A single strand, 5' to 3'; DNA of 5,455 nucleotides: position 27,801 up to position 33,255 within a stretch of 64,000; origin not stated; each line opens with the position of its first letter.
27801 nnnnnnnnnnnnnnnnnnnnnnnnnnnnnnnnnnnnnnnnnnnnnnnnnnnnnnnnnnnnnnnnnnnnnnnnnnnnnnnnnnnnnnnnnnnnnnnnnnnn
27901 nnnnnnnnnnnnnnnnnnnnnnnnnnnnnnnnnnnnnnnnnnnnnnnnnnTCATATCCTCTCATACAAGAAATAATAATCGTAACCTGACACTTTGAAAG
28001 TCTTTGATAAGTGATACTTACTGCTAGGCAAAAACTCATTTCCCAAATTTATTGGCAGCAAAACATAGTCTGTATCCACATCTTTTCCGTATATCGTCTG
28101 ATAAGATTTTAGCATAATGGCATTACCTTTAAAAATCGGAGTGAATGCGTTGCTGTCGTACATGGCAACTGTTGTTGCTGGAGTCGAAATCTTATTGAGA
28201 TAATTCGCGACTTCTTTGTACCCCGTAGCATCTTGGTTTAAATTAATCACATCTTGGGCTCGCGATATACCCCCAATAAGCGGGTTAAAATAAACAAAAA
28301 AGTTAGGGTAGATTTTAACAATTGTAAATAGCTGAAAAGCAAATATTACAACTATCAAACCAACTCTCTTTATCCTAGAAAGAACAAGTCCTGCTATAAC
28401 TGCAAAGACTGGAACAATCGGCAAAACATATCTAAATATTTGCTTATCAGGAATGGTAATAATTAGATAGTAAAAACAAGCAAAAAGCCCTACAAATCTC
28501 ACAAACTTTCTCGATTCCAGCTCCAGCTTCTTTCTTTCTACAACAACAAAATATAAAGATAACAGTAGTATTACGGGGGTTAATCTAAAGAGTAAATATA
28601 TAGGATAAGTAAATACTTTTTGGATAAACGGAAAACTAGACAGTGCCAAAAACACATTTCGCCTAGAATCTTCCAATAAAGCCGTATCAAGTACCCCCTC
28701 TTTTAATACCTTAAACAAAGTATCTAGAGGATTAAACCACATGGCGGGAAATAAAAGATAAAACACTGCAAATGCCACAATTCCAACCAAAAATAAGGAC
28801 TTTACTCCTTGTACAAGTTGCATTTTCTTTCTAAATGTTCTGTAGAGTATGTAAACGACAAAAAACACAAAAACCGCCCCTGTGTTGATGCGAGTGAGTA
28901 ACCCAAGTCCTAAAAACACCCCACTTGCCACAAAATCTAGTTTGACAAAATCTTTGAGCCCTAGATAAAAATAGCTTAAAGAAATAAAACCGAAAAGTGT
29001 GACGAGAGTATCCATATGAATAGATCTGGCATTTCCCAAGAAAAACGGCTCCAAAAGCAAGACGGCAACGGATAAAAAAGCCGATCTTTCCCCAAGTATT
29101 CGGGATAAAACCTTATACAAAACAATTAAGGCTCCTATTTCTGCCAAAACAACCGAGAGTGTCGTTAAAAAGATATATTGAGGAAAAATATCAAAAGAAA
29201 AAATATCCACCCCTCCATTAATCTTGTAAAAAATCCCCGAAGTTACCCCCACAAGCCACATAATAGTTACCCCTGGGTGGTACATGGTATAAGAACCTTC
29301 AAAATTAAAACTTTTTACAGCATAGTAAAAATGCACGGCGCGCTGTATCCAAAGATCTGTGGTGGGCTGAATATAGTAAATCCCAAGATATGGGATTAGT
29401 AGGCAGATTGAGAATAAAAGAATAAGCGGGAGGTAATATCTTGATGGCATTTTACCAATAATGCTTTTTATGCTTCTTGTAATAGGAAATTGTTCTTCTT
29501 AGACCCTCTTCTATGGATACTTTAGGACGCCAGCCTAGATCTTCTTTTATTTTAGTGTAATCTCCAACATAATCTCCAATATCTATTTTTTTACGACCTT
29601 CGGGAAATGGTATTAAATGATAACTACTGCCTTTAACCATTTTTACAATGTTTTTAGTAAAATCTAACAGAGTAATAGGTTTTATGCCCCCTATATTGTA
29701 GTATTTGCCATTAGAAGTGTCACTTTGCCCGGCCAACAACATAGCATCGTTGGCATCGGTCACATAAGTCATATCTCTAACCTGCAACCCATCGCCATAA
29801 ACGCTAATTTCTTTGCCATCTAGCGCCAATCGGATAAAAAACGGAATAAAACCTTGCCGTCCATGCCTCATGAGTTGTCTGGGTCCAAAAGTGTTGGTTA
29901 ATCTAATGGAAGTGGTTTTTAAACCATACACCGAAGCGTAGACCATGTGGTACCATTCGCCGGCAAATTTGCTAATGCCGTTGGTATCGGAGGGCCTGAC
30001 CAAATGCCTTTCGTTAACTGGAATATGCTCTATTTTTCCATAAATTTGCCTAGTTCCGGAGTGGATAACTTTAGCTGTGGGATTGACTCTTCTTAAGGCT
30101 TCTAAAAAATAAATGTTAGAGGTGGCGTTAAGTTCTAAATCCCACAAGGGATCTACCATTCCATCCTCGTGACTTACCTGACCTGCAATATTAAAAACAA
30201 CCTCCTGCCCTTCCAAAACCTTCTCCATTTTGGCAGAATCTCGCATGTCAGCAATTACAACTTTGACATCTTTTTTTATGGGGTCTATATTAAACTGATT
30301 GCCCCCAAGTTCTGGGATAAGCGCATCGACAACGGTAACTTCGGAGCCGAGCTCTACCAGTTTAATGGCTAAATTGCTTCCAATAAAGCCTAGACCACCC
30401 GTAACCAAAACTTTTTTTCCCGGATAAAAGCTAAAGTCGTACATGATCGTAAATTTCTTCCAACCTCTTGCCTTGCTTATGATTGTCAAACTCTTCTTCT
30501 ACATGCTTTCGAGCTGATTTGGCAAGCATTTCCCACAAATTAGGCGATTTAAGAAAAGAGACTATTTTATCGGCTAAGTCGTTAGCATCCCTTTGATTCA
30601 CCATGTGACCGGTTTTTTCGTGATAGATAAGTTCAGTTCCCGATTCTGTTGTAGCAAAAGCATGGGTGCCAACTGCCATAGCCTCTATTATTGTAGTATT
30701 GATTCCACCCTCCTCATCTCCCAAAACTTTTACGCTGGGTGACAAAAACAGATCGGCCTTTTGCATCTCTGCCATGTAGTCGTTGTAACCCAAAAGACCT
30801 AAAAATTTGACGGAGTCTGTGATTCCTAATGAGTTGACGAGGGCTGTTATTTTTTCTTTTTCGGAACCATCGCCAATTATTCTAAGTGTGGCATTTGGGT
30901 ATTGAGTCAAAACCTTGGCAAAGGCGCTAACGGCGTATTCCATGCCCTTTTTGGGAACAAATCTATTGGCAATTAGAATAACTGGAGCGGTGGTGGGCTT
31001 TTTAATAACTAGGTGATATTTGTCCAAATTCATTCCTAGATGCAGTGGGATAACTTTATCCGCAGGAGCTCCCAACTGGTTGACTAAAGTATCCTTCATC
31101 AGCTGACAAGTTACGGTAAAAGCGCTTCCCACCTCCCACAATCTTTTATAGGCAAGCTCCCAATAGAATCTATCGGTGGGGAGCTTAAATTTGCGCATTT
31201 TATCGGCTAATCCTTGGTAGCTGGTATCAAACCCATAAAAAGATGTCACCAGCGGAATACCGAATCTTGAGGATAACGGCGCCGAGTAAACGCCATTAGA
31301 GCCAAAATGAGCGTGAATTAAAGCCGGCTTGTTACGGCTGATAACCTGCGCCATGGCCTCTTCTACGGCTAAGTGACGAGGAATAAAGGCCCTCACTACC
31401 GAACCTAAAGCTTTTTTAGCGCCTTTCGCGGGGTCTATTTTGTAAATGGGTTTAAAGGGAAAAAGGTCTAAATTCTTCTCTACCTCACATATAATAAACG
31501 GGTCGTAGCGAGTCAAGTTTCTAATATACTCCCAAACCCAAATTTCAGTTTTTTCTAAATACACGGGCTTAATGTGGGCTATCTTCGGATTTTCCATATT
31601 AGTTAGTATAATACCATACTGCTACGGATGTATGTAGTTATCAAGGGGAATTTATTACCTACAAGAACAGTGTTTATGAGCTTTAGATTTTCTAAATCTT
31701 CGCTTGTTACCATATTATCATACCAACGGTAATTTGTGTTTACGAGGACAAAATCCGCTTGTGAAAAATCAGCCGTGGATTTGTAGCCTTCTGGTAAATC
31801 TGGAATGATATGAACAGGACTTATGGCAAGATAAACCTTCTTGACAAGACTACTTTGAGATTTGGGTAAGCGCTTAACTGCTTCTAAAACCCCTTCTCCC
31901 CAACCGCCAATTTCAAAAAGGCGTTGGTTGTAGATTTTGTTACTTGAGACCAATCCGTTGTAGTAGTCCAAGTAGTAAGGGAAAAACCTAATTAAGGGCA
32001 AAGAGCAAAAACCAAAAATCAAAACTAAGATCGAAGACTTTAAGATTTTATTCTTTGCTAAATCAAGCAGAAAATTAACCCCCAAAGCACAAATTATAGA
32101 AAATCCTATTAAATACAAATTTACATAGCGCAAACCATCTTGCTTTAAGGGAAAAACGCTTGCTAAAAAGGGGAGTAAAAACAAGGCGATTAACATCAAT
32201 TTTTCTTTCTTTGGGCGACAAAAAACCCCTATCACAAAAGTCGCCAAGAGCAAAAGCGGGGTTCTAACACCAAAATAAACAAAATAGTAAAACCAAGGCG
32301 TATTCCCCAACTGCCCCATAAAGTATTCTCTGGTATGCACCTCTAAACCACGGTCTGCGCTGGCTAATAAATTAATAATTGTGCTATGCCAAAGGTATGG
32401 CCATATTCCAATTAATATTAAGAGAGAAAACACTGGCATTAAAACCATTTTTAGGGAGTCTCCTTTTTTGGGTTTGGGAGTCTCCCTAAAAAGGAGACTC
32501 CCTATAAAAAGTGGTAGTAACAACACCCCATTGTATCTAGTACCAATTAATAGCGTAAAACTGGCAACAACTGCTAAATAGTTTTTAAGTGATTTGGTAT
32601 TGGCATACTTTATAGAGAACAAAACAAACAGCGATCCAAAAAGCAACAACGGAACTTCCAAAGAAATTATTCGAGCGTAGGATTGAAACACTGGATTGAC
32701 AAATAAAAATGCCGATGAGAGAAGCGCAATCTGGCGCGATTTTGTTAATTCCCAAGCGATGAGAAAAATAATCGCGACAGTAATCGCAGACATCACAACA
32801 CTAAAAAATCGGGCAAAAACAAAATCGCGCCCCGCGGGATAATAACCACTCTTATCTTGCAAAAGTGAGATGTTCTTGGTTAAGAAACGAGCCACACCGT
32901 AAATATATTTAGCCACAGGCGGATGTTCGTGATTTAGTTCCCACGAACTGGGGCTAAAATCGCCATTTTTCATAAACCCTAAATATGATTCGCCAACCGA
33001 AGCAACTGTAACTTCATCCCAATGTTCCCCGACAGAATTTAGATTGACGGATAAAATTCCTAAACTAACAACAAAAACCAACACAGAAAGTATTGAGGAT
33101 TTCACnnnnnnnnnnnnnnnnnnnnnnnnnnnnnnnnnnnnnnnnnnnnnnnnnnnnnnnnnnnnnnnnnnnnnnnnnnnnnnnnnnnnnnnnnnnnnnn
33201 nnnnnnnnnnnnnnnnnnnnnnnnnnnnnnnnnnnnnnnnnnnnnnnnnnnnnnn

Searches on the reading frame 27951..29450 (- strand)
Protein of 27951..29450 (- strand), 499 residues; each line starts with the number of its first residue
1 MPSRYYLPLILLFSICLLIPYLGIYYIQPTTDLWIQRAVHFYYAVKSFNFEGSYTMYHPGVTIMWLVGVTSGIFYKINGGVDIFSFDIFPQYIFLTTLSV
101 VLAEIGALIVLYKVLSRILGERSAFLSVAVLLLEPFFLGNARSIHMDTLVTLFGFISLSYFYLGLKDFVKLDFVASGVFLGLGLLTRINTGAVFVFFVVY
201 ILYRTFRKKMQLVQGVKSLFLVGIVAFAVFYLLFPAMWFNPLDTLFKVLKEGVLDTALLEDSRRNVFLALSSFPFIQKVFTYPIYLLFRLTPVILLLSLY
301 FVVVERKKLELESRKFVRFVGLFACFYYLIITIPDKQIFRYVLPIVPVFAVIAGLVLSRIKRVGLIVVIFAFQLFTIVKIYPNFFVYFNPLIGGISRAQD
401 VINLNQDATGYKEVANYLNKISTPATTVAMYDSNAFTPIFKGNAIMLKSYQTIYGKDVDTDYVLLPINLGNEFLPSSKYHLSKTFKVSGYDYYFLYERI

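Call 9: search_protein_families(library=pfam, proteins=[window:27951-29450:-], max_evalue=0.001)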
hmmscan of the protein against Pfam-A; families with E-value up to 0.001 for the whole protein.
window:27951-29450:- (499 aa): 1 family
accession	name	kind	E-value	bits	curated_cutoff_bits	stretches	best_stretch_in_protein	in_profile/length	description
PF13231.12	PMT_2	-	1.3e-10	42.1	26.1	1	85-230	13-154/160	Dolichyl-phosphate-mannose-protein mannosyltransferase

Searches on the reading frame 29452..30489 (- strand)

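Call 9: search_protein_families(library=pfam, proteins=[window:29452-30489:-], max_evalue=0.001)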
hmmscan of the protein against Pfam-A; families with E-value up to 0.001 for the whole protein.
window:29452-30489:- (345 aa): 5 families
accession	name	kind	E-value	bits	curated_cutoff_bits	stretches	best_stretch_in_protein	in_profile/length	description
PF16363.11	GDP_Man_Dehyd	-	9.5e-48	163.8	27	1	28-333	1-332/332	GDP-mannose 4,6 dehydratase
PF01370.27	Epimerase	-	1.5e-43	149.4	20.9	1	27-267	1-240/240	NAD dependent epimerase/dehydratase family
PF01073.25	3Beta_HSD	-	1.3e-12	47.8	22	1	28-285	1-268/280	3-beta hydroxysteroid dehydrogenase/isomerase family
PF04321.23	RmlD_sub_bind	-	2.6e-08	33.7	27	1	26-294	2-240/287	RmlD substrate binding domain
PF02719.21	Polysacc_synt_2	-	5e-06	26.4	20.2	0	27-102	1-85/293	Polysaccharide biosynthesis protein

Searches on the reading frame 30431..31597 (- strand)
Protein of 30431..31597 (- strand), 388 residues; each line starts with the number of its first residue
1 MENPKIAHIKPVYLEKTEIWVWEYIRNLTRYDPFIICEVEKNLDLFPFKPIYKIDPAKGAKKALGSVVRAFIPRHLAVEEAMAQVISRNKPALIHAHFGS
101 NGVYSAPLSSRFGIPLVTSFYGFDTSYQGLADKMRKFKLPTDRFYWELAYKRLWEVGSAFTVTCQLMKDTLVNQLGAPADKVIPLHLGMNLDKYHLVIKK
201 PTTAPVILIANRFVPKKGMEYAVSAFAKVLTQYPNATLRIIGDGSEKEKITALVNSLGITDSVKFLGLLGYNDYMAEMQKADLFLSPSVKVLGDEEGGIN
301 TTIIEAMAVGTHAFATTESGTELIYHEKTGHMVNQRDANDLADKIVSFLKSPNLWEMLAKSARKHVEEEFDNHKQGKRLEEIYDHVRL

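Call 9: search_protein_families(library=pfam, proteins=[window:30431-31597:-], max_evalue=0.001)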
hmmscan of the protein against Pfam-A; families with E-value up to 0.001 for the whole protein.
window:30431-31597:- (388 aa): 5 families
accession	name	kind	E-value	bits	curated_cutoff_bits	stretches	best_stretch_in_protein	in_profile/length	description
PF00534.26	Glycos_transf_1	-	2.1e-30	105.9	26.4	1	198-365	9-172/172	Glycosyl transferases group 1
PF13692.12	Glyco_trans_1_4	-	2.3e-26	93.2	27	1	205-350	2-141/142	Glycosyl transferases group 1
PF13524.12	Glyco_trans_1_2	-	1.5e-10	41.6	25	1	231-378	10-141/144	Glycosyl transferase-like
PF13439.12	Glyco_transf_4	-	1.5e-08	35.3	28.5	1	70-192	52-169/170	Glycosyltransferase Family 4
PF13579.12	Glyco_trans_4_4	-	2.7e-08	34.7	29.7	1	74-187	55-157/158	Glycosyl transferase 4-like domain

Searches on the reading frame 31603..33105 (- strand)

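Call 9: search_protein_families(library=pfam, proteins=[window:31603-33105:-], max_evalue=0.001)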
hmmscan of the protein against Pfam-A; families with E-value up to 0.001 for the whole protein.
window:31603-33105:- (500 aa): 2 families
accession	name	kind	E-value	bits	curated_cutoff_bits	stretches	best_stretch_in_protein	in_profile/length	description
PF02366.24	PMT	-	2.7e-14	53.8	22.7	1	59-219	43-212/245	Dolichyl-phosphate-mannose-protein mannosyltransferase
PF13231.12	PMT_2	-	1.3e-11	45.4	26.1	1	96-234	22-159/160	Dolichyl-phosphate-mannose-protein mannosyltransferase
